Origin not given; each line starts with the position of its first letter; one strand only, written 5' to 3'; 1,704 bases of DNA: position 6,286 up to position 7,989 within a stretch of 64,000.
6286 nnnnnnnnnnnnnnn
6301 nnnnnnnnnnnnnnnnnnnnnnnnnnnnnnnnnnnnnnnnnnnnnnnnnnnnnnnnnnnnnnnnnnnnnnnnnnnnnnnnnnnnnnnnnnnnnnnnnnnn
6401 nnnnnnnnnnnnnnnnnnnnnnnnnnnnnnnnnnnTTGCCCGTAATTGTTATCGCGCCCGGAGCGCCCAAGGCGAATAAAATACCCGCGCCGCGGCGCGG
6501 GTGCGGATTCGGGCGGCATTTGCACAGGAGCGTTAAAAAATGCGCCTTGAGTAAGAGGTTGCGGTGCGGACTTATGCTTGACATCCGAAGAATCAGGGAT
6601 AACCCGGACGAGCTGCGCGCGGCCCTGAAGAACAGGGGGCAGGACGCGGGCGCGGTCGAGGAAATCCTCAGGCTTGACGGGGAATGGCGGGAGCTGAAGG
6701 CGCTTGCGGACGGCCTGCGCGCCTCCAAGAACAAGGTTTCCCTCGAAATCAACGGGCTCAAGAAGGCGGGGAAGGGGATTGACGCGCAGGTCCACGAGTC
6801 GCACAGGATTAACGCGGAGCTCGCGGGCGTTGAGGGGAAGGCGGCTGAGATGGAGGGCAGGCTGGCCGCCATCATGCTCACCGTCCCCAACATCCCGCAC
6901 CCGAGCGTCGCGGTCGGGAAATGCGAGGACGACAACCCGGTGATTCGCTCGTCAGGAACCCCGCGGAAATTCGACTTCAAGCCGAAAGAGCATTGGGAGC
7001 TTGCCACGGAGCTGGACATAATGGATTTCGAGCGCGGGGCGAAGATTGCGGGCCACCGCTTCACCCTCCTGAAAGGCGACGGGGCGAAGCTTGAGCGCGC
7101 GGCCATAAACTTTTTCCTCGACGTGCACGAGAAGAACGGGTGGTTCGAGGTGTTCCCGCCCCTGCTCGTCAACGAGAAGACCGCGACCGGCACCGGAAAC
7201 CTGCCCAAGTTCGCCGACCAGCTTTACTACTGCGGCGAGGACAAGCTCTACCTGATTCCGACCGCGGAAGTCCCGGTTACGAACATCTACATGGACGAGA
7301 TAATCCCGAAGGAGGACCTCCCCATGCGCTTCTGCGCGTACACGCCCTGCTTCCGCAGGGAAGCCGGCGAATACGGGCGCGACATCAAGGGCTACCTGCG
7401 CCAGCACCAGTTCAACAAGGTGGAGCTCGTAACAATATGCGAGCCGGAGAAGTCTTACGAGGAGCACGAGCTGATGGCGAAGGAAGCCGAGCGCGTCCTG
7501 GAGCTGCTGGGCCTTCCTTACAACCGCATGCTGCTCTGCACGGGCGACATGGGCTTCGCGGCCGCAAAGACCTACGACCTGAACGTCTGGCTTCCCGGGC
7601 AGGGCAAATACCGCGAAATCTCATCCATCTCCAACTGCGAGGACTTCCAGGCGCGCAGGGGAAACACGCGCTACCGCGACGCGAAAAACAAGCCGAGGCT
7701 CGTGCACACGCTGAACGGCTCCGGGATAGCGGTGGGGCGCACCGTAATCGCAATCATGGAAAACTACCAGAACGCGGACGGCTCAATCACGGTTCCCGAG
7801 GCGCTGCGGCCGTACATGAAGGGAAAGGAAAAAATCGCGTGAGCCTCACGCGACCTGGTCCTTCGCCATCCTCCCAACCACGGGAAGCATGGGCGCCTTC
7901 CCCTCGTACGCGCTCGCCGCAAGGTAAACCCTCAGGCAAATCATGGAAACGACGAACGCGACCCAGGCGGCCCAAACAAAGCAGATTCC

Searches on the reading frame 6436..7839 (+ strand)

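Call 60: search_protein_families(library=pfam, proteins=[window:6436-7839:+], max_evalue=0.00001)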
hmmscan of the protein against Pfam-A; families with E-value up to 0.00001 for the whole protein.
window:6436-7839:+ (468 aa): 2 families
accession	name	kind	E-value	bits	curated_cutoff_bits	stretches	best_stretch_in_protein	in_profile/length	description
PF00587.30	tRNA-synt_2b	-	1.3e-44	152.8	29.3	1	268-444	8-179/179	tRNA synthetase class II core domain (G, H, P, S and T)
PF02403.27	Seryl_tRNA_N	-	7e-27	94.2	28.2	1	47-154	1-108/108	Seryl-tRNA synthetase N-terminal domain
